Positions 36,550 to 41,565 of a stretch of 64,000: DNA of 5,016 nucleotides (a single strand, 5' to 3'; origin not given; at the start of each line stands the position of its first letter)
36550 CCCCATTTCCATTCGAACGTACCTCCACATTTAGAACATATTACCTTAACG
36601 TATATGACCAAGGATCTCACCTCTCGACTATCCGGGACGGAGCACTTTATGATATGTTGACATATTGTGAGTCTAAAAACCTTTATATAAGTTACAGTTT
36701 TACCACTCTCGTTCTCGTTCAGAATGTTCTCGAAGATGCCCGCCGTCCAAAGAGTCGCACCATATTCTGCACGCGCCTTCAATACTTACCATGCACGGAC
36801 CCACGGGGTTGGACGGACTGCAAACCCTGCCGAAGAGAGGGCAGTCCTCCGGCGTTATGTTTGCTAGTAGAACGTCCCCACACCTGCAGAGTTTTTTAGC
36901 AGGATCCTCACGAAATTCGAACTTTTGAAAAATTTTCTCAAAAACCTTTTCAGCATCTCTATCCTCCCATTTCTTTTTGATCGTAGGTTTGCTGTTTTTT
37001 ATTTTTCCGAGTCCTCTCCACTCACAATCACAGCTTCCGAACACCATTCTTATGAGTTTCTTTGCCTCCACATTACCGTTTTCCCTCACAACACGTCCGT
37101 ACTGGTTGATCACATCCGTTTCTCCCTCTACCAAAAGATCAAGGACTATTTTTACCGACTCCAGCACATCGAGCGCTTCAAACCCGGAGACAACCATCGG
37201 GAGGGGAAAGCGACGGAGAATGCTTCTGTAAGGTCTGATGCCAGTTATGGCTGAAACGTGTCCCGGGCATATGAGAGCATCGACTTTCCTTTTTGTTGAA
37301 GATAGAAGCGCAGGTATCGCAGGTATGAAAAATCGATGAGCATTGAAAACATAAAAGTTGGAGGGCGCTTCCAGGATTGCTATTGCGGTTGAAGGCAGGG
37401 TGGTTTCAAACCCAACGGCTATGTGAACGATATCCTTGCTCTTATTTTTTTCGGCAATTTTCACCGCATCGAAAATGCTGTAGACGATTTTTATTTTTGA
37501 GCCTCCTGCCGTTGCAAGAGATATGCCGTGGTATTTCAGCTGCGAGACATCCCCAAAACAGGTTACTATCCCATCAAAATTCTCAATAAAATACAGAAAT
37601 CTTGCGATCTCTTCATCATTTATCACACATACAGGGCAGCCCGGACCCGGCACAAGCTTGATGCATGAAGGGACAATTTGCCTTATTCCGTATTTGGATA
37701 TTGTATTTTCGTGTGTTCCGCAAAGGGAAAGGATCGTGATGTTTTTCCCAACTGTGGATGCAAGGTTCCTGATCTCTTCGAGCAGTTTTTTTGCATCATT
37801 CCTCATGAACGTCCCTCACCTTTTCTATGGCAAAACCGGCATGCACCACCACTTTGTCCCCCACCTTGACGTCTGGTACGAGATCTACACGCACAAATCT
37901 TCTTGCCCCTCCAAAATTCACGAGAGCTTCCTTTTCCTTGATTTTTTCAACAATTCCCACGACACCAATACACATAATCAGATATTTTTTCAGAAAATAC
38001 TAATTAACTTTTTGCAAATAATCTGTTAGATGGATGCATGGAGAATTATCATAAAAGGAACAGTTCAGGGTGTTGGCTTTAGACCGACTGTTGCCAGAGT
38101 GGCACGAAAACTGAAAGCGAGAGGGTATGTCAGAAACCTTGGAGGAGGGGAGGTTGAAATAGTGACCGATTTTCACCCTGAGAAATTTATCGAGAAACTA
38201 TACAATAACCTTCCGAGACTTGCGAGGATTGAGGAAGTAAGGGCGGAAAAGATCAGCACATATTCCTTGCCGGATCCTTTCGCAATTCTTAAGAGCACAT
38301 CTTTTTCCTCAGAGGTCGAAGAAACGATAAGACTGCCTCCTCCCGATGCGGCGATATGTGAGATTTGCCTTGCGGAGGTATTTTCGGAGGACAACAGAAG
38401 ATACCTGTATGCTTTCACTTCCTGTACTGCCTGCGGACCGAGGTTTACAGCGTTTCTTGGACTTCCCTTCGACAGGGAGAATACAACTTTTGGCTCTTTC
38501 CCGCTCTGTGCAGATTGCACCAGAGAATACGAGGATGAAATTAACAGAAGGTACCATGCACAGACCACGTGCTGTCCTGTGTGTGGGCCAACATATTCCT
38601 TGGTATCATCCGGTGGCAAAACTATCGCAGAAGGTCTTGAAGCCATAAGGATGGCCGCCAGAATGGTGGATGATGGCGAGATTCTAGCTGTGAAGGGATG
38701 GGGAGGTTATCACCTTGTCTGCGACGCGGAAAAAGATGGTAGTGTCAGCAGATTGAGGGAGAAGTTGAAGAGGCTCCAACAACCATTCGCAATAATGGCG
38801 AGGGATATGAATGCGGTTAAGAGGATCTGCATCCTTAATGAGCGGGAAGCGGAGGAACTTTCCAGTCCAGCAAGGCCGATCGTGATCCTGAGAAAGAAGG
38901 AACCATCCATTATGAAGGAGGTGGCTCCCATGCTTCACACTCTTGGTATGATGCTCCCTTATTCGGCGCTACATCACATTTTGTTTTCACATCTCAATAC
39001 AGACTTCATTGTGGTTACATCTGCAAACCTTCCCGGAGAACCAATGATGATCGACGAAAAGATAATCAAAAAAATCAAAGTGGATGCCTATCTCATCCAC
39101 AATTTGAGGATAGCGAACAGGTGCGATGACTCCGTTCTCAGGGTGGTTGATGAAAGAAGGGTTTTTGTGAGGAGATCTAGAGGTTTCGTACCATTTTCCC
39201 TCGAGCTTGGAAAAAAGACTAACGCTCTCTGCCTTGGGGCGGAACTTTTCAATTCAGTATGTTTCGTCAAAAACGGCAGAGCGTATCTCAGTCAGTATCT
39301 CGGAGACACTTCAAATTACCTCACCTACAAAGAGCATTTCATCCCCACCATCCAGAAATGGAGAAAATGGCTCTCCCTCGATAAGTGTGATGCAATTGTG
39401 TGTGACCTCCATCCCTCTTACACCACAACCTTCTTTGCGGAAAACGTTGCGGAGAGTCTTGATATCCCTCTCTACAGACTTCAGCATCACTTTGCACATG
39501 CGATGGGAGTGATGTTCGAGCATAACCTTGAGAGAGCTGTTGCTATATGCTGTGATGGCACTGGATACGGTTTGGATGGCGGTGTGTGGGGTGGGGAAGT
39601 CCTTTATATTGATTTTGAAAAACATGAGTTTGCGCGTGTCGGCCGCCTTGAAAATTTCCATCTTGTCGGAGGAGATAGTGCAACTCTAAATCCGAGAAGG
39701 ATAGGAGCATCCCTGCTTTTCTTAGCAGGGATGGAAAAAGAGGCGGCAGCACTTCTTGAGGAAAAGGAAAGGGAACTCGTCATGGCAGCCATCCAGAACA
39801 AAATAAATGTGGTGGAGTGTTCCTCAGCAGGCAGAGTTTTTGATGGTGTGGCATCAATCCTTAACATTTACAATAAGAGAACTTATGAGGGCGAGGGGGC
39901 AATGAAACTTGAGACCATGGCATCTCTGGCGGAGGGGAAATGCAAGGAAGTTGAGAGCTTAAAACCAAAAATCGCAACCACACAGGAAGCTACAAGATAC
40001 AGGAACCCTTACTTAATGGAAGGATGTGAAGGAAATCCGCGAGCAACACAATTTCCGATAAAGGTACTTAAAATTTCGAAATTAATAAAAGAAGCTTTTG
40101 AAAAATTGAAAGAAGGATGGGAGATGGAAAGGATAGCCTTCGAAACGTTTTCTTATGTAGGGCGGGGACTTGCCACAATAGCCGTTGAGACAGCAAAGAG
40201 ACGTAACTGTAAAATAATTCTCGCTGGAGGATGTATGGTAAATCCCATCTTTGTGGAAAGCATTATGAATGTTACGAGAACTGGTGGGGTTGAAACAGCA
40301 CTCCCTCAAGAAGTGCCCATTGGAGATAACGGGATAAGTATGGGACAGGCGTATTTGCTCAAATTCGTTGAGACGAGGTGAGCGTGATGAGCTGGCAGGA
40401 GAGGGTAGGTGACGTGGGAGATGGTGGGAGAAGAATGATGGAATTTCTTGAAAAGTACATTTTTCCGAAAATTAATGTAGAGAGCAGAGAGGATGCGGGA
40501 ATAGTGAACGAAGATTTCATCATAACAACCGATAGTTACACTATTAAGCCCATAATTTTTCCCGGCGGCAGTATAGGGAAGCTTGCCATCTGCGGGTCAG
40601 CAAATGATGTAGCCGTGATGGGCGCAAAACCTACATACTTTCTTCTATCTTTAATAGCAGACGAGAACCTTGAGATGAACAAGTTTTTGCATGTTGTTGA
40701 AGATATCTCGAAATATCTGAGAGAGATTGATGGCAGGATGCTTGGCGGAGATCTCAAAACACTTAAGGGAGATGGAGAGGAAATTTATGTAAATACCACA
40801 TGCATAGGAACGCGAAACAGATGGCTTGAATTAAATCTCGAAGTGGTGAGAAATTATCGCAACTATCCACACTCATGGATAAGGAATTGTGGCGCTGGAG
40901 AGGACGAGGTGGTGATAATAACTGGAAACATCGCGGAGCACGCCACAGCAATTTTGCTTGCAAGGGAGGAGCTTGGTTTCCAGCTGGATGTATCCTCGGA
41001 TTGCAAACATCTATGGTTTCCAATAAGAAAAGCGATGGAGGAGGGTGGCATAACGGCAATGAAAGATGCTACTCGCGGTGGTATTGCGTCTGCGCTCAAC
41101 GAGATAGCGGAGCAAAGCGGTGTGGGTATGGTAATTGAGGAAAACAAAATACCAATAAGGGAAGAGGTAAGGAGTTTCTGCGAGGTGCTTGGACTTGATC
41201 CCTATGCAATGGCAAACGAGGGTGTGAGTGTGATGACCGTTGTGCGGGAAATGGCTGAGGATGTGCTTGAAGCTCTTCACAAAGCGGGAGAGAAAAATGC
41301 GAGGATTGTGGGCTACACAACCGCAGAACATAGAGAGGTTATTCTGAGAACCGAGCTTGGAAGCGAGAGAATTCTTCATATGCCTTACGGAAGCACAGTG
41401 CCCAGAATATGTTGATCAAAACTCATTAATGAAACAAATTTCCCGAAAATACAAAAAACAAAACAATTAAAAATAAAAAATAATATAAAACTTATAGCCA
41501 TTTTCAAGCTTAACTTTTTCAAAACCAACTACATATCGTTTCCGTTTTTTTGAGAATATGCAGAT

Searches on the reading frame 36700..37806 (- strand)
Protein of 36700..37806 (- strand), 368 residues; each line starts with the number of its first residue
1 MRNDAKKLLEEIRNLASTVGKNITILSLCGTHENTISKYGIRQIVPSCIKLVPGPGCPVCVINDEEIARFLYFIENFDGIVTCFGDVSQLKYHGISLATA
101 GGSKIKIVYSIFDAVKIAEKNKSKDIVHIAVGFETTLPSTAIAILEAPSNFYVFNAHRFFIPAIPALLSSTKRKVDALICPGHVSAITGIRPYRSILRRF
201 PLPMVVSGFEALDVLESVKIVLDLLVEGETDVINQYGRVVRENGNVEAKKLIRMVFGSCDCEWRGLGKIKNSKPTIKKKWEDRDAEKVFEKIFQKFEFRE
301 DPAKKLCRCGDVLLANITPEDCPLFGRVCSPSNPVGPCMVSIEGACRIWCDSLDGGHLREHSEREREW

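Call 57: search_protein_families(library=pfam, max_evalue=0.0001, proteins=[window:36700-37806:-])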
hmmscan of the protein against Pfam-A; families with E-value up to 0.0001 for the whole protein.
window:36700-37806:- (368 aa): 1 family
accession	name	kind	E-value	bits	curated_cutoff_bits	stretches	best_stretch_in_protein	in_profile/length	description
PF01924.21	HypD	-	3.6e-120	401.7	25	1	5-350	3-348/351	Hydrogenase formation hypA family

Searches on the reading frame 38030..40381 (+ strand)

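Call 57: search_protein_families(library=pfam, max_evalue=0.0001, proteins=[window:38030-40381:+])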
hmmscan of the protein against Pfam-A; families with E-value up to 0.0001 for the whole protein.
window:38030-40381:+ (783 aa): 5 families
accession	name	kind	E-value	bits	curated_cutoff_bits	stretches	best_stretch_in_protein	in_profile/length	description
PF22521.2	HypF_C_2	-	6e-59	200.2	27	1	506-773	2-241/241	Carbamoyltransferase, Kae1-like Domain, second subdomain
PF01300.24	Sua5_yciO_yrdC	-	1.7e-35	122.5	25.1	1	212-383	2-178/178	Telomere recombination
PF07503.17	zf-HYPF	-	5.2e-28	97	23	2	159-192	1-34/34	HypF finger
PF17788.7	HypF_C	-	3.7e-24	85.7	23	1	395-497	2-99/99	HypF Kae1-like domain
PF00708.24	Acylphosphatase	-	6.5e-17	62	22.5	1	4-79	1-78/85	Acylphosphatase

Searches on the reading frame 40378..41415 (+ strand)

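Call 57: search_protein_families(library=pfam, max_evalue=0.0001, proteins=[window:40378-41415:+])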
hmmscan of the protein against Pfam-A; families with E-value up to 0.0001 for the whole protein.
window:40378-41415:+ (345 aa): 2 families
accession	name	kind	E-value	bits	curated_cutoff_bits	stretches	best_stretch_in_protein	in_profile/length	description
PF02769.27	AIRS_C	-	2.9e-26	92.9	23.1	1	175-321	2-152/156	AIR synthase related protein, C-terminal domain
PF00586.29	AIRS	-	8.3e-20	71.7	24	1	38-145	2-111/112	AIR synthase related protein, N-terminal domain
